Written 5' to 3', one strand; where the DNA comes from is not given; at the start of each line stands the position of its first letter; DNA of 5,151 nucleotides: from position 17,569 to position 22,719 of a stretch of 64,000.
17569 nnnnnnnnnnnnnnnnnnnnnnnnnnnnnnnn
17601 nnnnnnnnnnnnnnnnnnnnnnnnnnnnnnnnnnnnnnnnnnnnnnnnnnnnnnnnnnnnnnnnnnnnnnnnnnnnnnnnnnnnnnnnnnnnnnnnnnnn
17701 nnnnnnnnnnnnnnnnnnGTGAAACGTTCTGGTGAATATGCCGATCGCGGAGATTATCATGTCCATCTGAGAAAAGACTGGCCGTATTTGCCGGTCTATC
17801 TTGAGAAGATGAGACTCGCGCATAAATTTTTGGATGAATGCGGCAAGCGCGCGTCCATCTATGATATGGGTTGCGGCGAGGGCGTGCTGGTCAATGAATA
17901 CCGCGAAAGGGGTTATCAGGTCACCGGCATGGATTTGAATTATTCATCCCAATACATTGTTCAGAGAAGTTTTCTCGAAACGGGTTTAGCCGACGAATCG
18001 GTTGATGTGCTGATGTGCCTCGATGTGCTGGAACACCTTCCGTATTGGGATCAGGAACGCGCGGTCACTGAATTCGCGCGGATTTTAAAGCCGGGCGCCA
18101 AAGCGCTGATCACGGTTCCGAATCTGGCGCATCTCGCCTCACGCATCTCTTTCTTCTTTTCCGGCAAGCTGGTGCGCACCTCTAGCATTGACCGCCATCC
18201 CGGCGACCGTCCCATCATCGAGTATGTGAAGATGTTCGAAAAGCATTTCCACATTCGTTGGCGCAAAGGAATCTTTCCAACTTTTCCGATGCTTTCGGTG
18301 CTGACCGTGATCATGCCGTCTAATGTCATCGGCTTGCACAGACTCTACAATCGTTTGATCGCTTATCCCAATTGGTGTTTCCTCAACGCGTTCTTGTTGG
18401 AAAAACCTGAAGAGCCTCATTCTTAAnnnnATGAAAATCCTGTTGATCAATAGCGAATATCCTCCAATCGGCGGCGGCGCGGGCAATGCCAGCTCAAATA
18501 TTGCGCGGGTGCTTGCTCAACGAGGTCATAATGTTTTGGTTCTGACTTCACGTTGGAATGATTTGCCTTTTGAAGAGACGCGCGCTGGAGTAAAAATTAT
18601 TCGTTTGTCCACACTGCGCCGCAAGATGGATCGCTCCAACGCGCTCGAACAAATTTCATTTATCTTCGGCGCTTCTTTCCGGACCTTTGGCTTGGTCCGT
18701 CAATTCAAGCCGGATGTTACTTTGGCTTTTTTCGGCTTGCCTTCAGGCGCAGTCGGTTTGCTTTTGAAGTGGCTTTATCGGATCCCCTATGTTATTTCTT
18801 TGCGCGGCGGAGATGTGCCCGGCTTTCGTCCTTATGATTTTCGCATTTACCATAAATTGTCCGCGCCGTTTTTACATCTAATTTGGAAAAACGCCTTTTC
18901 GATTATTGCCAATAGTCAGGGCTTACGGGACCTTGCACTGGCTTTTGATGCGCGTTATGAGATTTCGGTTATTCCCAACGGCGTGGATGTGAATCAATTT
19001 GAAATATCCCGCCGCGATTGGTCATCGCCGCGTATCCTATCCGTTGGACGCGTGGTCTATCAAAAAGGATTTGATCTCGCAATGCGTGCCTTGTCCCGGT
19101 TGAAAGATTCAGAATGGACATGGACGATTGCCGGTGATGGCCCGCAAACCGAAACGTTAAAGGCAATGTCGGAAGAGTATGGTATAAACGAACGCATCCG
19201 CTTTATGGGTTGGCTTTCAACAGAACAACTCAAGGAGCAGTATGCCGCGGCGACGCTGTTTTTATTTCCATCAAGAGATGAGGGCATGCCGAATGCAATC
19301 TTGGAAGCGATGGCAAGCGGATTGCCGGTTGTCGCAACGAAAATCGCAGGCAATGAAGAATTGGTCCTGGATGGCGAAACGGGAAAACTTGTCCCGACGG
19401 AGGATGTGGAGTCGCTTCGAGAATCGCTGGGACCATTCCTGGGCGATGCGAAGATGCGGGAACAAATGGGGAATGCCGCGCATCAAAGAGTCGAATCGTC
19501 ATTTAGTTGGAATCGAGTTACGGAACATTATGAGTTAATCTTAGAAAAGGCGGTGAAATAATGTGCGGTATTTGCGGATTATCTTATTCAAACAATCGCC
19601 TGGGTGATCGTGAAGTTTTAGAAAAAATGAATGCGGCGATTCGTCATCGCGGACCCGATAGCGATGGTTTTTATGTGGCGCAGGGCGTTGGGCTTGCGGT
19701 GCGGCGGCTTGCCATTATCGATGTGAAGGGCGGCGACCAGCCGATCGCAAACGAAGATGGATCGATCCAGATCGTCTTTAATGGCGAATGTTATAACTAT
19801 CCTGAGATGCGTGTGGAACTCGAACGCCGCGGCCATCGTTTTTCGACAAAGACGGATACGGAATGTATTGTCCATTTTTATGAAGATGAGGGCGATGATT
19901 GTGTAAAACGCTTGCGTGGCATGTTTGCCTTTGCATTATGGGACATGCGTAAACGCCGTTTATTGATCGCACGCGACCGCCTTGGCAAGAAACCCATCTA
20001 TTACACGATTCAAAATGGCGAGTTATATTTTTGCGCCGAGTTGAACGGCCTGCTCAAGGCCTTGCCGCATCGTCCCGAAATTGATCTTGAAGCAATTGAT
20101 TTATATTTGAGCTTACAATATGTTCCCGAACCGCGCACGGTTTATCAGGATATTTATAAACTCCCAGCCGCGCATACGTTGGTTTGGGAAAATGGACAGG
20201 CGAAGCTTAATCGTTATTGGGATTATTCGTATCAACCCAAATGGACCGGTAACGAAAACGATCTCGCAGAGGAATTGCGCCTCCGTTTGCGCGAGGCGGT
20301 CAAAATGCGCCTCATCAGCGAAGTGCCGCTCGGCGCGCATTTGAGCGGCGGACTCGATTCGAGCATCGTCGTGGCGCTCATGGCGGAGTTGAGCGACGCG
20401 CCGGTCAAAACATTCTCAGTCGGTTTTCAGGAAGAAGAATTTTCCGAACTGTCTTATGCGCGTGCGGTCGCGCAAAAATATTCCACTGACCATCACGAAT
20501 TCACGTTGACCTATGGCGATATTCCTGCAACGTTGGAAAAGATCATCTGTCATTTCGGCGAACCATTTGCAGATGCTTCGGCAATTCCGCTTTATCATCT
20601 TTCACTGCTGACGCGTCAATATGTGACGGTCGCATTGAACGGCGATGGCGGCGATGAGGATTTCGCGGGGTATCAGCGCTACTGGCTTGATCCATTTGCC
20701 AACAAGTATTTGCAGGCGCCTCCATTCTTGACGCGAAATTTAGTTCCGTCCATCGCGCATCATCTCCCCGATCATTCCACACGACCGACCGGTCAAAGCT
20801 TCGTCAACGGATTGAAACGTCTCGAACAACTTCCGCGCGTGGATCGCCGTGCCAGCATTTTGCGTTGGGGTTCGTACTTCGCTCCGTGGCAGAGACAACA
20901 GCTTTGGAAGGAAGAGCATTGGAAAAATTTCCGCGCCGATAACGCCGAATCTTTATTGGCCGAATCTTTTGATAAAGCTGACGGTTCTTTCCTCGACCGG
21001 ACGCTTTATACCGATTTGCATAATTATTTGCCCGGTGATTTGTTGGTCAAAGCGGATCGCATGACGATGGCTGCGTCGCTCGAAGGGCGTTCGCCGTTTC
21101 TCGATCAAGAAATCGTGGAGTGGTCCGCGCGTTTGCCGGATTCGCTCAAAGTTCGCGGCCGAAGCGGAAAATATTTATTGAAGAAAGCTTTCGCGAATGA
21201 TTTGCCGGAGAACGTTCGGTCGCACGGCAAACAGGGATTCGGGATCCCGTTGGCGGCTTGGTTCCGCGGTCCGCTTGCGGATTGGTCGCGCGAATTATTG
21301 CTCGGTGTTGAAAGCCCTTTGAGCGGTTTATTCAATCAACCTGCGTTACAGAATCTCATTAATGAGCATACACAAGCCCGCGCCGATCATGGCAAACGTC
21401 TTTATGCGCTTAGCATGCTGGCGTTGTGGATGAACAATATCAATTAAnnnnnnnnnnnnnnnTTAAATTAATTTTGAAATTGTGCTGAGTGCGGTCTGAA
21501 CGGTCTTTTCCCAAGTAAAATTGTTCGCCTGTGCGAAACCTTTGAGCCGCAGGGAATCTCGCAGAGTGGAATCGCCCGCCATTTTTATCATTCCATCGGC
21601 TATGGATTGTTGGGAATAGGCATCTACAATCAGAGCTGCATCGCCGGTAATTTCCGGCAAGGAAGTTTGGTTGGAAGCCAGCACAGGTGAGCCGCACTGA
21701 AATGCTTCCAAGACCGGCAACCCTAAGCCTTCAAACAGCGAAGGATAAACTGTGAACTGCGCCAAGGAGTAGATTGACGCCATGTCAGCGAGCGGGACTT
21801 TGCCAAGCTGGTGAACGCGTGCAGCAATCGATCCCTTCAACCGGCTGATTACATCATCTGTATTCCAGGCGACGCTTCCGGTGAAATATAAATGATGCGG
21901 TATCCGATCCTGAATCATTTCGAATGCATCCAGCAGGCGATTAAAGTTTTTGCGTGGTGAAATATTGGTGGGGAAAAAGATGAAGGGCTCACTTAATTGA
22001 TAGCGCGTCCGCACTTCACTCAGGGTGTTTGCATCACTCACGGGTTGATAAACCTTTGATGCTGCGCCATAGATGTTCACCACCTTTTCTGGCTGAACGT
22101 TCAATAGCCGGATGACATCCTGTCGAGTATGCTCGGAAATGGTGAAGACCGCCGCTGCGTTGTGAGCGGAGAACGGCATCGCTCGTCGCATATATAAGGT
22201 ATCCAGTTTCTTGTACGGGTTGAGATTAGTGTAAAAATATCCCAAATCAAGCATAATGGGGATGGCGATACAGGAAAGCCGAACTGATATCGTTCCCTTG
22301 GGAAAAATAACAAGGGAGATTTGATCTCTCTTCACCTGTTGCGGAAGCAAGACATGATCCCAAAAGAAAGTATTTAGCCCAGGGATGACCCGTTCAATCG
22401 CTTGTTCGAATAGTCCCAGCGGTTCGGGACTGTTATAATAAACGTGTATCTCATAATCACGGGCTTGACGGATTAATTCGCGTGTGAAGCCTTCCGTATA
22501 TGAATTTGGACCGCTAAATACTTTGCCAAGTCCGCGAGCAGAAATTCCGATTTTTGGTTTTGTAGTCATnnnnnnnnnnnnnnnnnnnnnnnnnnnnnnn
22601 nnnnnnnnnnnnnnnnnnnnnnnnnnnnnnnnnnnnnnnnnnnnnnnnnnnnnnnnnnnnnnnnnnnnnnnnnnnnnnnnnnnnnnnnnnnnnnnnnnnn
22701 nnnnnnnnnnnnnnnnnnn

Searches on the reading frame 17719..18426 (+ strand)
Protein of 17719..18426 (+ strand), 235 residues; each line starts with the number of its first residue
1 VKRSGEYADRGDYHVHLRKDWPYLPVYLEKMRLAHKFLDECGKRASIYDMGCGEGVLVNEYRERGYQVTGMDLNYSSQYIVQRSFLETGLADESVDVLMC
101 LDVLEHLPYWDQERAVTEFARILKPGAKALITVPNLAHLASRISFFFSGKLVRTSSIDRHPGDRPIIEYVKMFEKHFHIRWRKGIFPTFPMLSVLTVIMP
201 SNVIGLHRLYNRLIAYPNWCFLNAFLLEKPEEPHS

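Call 50: search_protein_families(library=pfam, proteins=[window:17719-18426:+])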
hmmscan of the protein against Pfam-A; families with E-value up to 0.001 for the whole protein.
window:17719-18426:+ (235 aa): 7 families
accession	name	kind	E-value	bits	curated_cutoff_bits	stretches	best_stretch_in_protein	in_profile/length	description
PF13489.12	Methyltransf_23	-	6.1e-16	59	27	1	32-138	11-123/164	Methyltransferase domain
PF08241.18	Methyltransf_11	-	1.5e-14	54.9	21.2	1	49-130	2-94/95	Methyltransferase domain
PF13649.12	Methyltransf_25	-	5e-11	43.6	27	1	47-126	1-96/97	Methyltransferase domain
PF05148.21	Methyltransf_8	-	3e-08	34.2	27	1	19-131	53-156/219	Hypothetical methyltransferase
PF08242.18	Methyltransf_12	-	1.6e-07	32.4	30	1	49-128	2-97/98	Methyltransferase domain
PF13847.12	Methyltransf_31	-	7.4e-06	26.1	27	0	45-74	5-37/145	Methyltransferase domain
PF07021.18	MetW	-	4.4e-05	23.6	21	1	46-158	16-134/193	Methionine biosynthesis protein MetW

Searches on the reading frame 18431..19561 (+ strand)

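Call 50: search_protein_families(library=pfam, proteins=[window:18431-19561:+])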
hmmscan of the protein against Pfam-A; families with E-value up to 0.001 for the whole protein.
window:18431-19561:+ (376 aa): 7 families
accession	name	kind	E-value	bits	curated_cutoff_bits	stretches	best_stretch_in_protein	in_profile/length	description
PF00534.26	Glycos_transf_1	-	3.7e-40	137.7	26.4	1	192-352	8-171/172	Glycosyl transferases group 1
PF13692.12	Glyco_trans_1_4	-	6.4e-37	127.4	27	1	200-333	2-136/142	Glycosyl transferases group 1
PF13439.12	Glyco_transf_4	-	1.8e-20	74.1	28.5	1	15-188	2-169/170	Glycosyltransferase Family 4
PF13579.12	Glyco_trans_4_4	-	6.2e-20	72.6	29.7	1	15-184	1-158/158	Glycosyl transferase 4-like domain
PF20706.3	GT4-conflict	-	1.7e-13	50.8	26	1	193-361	189-379/385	Family 4 Glycosyltransferase in conflict systems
PF13524.12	Glyco_trans_1_2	-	4.6e-11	43.3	25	1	222-365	7-140/144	Glycosyl transferase-like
PF13477.12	Glyco_trans_4_2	-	0.00041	21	23.4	1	23-162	15-139/139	Glycosyl transferase 4-like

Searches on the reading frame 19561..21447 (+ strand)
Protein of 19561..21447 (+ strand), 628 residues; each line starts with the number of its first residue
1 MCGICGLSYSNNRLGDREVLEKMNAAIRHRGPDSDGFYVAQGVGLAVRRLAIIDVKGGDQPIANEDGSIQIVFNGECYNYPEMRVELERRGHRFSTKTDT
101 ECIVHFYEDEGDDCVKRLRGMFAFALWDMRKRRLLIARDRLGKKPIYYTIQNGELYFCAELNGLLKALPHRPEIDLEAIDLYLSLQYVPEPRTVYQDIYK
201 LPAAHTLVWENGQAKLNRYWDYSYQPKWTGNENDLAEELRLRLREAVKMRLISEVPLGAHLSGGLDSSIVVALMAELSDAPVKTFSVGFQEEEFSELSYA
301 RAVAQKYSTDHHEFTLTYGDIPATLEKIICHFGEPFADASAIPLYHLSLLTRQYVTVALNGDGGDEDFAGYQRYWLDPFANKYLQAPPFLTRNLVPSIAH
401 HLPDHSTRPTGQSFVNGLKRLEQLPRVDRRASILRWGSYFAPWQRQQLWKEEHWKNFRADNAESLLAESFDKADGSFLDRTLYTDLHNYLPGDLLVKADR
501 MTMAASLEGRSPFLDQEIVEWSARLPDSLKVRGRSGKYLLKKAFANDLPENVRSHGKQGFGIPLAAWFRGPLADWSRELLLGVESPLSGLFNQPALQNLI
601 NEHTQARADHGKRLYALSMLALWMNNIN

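Call 50: search_protein_families(library=pfam, proteins=[window:19561-21447:+])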
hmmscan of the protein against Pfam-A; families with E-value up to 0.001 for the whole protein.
window:19561-21447:+ (628 aa): 5 families
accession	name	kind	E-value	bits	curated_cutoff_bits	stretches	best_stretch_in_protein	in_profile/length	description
PF00733.27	Asn_synthase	-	2.6e-98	330.4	21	1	238-624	1-353/354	Asparagine synthase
PF13537.11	GATase_7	-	3.1e-43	147.1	25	1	48-165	2-122/123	Glutamine amidotransferase domain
PF13522.11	GATase_6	-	7e-38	130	27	1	32-160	1-130/130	Glutamine amidotransferase domain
PF12481.13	DUF3700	-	7.7e-05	22.7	27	1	112-160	123-172/228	Aluminium induced protein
PF06508.19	QueC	-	0.00098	19.1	22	0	261-317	6-61/210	Queuosine biosynthesis protein QueC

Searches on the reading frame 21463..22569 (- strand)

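Call 50: search_protein_families(library=pfam, proteins=[window:21463-22569:-])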
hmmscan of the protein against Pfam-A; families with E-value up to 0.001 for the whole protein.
window:21463-22569:- (368 aa): 5 families
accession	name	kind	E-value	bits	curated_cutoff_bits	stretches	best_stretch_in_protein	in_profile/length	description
PF00534.26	Glycos_transf_1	-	1.6e-21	77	26.4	1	193-341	14-166/172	Glycosyl transferases group 1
PF13692.12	Glyco_trans_1_4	-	2e-19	70.7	27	1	195-331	2-140/142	Glycosyl transferases group 1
PF13439.12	Glyco_transf_4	-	3e-06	27.8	28.5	1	20-167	3-163/170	Glycosyltransferase Family 4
PF20706.3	GT4-conflict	-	0.00012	21.7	26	1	263-311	275-323/385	Family 4 Glycosyltransferase in conflict systems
PF13524.12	Glyco_trans_1_2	-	0.00014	22.3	25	1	222-359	15-141/144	Glycosyl transferase-like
